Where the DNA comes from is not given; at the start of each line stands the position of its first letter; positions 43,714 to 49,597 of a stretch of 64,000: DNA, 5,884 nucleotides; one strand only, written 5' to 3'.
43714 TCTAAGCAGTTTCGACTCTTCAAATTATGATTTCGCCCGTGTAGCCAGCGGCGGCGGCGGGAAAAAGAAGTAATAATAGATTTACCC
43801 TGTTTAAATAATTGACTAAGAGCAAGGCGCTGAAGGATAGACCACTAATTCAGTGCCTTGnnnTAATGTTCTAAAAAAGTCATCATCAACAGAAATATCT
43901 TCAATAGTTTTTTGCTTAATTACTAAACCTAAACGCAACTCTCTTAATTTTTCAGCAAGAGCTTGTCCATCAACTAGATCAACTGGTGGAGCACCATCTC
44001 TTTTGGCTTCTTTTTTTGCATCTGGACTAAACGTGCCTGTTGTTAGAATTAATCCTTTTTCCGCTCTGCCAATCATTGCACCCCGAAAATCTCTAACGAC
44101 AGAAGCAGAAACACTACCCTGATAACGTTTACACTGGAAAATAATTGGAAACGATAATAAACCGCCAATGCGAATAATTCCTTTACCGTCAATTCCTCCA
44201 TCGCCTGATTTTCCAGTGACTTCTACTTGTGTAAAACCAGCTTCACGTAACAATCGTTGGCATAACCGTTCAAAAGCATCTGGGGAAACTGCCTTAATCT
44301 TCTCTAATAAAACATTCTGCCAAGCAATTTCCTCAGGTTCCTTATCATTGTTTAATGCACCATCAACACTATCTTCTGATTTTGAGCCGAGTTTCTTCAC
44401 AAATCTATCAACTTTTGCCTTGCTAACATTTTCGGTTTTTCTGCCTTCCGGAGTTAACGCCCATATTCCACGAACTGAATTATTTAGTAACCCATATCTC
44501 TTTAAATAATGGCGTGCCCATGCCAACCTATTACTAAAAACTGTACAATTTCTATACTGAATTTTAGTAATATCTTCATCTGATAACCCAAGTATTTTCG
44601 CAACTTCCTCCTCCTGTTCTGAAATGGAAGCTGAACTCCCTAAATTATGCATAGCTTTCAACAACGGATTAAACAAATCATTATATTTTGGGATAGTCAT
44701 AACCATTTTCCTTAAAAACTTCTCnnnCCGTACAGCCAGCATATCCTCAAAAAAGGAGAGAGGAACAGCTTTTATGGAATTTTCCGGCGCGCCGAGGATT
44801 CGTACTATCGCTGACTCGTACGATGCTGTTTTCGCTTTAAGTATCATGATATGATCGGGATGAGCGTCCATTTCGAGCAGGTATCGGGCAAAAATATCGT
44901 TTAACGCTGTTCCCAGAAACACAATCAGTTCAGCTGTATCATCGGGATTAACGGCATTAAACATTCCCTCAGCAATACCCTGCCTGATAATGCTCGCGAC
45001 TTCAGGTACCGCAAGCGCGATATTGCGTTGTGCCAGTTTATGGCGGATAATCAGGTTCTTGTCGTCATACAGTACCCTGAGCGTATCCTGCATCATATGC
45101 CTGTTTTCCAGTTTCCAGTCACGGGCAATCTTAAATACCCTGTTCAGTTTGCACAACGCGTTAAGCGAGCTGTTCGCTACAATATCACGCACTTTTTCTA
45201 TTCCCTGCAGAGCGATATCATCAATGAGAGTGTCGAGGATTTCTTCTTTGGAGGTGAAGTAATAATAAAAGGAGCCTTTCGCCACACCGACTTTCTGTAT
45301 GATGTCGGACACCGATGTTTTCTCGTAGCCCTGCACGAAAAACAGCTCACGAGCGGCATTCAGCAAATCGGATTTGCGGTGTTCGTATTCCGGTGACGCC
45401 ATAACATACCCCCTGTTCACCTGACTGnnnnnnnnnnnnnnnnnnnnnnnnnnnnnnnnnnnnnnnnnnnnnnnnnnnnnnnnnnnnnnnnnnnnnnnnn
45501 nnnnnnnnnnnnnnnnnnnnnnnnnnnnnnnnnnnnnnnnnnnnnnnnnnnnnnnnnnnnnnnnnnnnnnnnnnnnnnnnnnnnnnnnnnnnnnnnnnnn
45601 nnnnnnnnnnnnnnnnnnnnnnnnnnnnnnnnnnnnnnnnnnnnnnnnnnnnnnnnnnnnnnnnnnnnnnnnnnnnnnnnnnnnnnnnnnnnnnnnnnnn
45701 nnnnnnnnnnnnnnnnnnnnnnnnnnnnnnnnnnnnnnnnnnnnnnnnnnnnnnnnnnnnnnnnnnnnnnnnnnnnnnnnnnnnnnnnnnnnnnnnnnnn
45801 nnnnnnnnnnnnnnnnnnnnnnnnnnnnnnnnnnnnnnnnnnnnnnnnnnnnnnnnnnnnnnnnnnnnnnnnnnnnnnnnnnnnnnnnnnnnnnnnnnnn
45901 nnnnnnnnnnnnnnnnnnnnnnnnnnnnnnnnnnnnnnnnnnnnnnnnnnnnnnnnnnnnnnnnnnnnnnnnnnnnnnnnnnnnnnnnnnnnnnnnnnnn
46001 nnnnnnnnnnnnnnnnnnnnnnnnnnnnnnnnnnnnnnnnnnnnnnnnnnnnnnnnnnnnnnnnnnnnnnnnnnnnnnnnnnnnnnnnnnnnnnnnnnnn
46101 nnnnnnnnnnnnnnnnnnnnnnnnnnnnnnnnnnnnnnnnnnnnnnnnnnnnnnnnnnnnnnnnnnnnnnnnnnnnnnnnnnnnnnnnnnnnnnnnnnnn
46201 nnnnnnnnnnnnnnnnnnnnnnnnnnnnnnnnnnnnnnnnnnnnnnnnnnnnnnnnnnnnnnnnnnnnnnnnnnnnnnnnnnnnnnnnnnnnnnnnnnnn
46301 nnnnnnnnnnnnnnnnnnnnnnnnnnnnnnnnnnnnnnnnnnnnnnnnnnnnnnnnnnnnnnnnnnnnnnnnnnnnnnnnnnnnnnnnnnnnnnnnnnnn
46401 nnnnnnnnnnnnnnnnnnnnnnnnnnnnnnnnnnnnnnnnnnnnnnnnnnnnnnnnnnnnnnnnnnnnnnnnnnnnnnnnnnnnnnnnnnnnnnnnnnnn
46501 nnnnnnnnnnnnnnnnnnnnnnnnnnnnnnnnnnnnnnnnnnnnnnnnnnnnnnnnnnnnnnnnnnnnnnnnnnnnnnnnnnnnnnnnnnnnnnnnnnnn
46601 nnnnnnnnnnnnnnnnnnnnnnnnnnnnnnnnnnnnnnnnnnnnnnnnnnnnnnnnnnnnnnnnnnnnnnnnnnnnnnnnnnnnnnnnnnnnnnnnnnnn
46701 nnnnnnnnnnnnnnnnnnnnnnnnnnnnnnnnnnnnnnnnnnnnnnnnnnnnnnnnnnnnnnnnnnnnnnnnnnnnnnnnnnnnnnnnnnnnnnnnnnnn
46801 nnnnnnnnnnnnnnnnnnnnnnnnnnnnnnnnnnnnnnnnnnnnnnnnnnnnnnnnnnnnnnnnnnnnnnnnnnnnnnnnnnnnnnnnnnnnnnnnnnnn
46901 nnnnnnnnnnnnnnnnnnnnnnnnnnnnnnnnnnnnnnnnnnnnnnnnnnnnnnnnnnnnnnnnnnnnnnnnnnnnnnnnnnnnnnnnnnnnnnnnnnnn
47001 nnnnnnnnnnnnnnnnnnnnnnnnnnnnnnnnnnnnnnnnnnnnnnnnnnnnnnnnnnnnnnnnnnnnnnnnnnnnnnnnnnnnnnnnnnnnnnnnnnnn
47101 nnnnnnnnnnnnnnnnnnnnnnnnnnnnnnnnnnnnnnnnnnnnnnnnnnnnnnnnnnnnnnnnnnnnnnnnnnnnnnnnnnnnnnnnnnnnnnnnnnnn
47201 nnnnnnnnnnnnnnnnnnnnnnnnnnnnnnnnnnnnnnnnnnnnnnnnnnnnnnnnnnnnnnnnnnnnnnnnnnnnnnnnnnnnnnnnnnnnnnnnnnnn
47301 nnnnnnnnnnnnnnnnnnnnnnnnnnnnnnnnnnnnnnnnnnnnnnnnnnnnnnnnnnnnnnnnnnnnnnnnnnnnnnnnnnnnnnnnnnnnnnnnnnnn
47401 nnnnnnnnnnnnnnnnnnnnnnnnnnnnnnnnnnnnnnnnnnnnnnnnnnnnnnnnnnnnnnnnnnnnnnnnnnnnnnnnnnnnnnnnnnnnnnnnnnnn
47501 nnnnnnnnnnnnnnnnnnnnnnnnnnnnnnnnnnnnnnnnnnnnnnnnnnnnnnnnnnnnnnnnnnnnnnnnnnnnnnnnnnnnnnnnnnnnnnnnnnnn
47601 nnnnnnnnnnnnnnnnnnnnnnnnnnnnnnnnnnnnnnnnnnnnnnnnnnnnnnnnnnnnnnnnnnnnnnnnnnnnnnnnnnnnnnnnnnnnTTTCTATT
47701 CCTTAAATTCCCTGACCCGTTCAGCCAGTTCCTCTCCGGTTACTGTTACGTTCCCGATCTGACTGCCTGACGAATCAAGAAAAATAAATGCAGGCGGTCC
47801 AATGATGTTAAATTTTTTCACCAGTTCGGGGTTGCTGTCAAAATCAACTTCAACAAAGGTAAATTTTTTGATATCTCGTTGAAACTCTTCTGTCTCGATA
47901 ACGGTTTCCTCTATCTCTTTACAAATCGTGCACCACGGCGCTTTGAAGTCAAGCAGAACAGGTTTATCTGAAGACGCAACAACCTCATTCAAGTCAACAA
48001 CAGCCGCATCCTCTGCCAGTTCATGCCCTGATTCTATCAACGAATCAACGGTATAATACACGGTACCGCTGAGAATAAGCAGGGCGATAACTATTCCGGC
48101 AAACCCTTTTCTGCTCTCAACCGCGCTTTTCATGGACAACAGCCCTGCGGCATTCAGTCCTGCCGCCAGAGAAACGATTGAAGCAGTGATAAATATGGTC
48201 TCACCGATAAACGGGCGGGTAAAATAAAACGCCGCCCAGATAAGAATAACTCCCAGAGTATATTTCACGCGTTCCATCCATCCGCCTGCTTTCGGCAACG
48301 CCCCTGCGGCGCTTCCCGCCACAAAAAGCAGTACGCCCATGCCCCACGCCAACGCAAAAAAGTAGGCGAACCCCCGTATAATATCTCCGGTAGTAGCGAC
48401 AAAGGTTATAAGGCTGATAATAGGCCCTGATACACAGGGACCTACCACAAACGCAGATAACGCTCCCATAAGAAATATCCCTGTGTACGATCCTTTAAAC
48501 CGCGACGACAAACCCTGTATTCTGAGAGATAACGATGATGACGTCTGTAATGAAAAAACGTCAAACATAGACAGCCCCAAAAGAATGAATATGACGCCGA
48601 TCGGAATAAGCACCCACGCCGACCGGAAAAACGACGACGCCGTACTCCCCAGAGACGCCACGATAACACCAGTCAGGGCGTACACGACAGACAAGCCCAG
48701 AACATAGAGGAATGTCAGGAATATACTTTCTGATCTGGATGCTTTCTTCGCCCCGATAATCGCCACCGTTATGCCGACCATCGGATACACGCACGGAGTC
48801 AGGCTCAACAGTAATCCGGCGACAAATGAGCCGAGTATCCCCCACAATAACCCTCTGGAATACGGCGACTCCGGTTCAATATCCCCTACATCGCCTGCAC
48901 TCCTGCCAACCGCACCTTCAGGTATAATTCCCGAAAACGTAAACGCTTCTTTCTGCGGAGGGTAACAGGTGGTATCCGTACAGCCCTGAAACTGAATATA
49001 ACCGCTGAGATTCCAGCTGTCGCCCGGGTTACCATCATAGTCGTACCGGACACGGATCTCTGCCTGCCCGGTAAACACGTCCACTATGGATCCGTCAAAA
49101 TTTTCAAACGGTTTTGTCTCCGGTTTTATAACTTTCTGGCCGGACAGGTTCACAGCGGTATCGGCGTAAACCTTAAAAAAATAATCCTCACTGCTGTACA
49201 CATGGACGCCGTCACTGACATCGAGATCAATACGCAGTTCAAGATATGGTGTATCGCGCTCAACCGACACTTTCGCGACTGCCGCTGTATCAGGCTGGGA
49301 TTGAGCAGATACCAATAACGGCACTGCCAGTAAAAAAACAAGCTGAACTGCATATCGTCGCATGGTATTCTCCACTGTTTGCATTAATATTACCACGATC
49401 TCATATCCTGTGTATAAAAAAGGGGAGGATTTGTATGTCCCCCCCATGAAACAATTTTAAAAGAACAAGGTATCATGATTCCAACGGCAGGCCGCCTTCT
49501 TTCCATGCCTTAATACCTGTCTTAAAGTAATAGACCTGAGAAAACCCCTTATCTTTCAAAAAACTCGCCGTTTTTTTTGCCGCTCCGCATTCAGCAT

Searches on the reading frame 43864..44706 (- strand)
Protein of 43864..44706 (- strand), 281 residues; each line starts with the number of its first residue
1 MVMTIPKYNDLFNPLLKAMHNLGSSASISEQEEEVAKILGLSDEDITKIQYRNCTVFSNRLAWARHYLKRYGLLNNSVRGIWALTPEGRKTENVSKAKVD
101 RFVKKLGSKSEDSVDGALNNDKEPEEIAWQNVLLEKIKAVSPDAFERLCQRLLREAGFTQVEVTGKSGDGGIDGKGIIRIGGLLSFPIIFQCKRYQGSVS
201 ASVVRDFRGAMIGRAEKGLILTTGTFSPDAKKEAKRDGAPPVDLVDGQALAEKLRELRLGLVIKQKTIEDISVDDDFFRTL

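Call 13: search_protein_families(library=pfam, proteins=[window:43864-44706:-], max_evalue=0.001)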
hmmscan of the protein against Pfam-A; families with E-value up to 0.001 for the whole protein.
window:43864-44706:- (281 aa): 3 families
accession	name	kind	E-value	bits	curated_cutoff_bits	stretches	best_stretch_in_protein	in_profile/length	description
PF04471.18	Mrr_cat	-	2e-31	108.9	21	1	137-252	1-113/115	Restriction endonuclease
PF14338.12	Mrr_N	-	3.6e-20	72.3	29.5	1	8-91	1-84/87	Mrr N-terminal domain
PF22722.2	NA-iREase1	-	1.2e-09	38.5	27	1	145-251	1-105/106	NACHT-associated inactive Restriction Endonuclease 1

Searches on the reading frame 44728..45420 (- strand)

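Call 13: search_protein_families(library=pfam, proteins=[window:44728-45420:-], max_evalue=0.001)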
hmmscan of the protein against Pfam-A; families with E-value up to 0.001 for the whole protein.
window:44728-45420:- (231 aa): 3 families
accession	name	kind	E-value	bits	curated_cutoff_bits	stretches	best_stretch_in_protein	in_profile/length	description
PF00440.29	TetR_N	-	2.2e-17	63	24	1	19-63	1-45/47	Bacterial regulatory proteins, tetR family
PF21303.2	TetR_C_39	-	2.4e-05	25.3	27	1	121-171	17-67/92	Tetracyclin repressor-like, C-terminal domain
PF17935.6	TetR_C_27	-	0.00047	20.7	26.1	0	129-167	40-78/106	Tetracyclin repressor-like, C-terminal domain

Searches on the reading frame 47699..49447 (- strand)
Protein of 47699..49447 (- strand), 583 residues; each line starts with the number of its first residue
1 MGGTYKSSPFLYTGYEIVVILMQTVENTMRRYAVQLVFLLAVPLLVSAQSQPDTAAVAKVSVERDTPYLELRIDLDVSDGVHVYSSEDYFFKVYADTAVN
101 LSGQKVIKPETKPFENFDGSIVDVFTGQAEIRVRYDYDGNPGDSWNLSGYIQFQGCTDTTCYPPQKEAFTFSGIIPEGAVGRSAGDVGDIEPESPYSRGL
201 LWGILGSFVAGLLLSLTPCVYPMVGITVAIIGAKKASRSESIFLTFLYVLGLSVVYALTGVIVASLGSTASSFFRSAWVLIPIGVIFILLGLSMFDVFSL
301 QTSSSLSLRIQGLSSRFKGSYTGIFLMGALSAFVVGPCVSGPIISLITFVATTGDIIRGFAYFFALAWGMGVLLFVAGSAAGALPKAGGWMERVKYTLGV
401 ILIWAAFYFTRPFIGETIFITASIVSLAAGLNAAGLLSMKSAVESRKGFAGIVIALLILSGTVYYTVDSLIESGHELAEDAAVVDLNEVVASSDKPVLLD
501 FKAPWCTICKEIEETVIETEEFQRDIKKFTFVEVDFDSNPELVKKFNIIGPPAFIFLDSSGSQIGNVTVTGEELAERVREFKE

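Call 13: search_protein_families(library=pfam, proteins=[window:47699-49447:-], max_evalue=0.001)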
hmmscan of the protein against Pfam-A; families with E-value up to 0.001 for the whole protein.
window:47699-49447:- (583 aa): 7 families
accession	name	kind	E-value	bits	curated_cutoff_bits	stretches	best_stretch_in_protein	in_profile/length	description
PF02683.22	DsbD_TM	-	2.6e-57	194.1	27.1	1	203-413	4-218/219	Cytochrome C biogenesis protein transmembrane domain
PF00085.26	Thioredoxin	-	5.1e-15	55.8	23.5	1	486-564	10-85/103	Thioredoxin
PF13386.12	DsbD_2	-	1.2e-12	48.6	24.9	1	208-406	3-197/199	Cytochrome C biogenesis protein transmembrane region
PF13899.12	Thioredoxin_7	-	7.4e-10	39.3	27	1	488-558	11-82/83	Thioredoxin-like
PF11412.14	DsbD_N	-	2.6e-09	37.6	25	1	56-171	10-117/119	Thiol:disulfide interchange protein DsbD, N-terminal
PF13098.12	Thioredoxin_2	-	3.9e-07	30.8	27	1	491-560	2-85/104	Thioredoxin-like domain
PF13905.12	Thioredoxin_8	-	0.00038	21.2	27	0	495-544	2-51/94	Thioredoxin-like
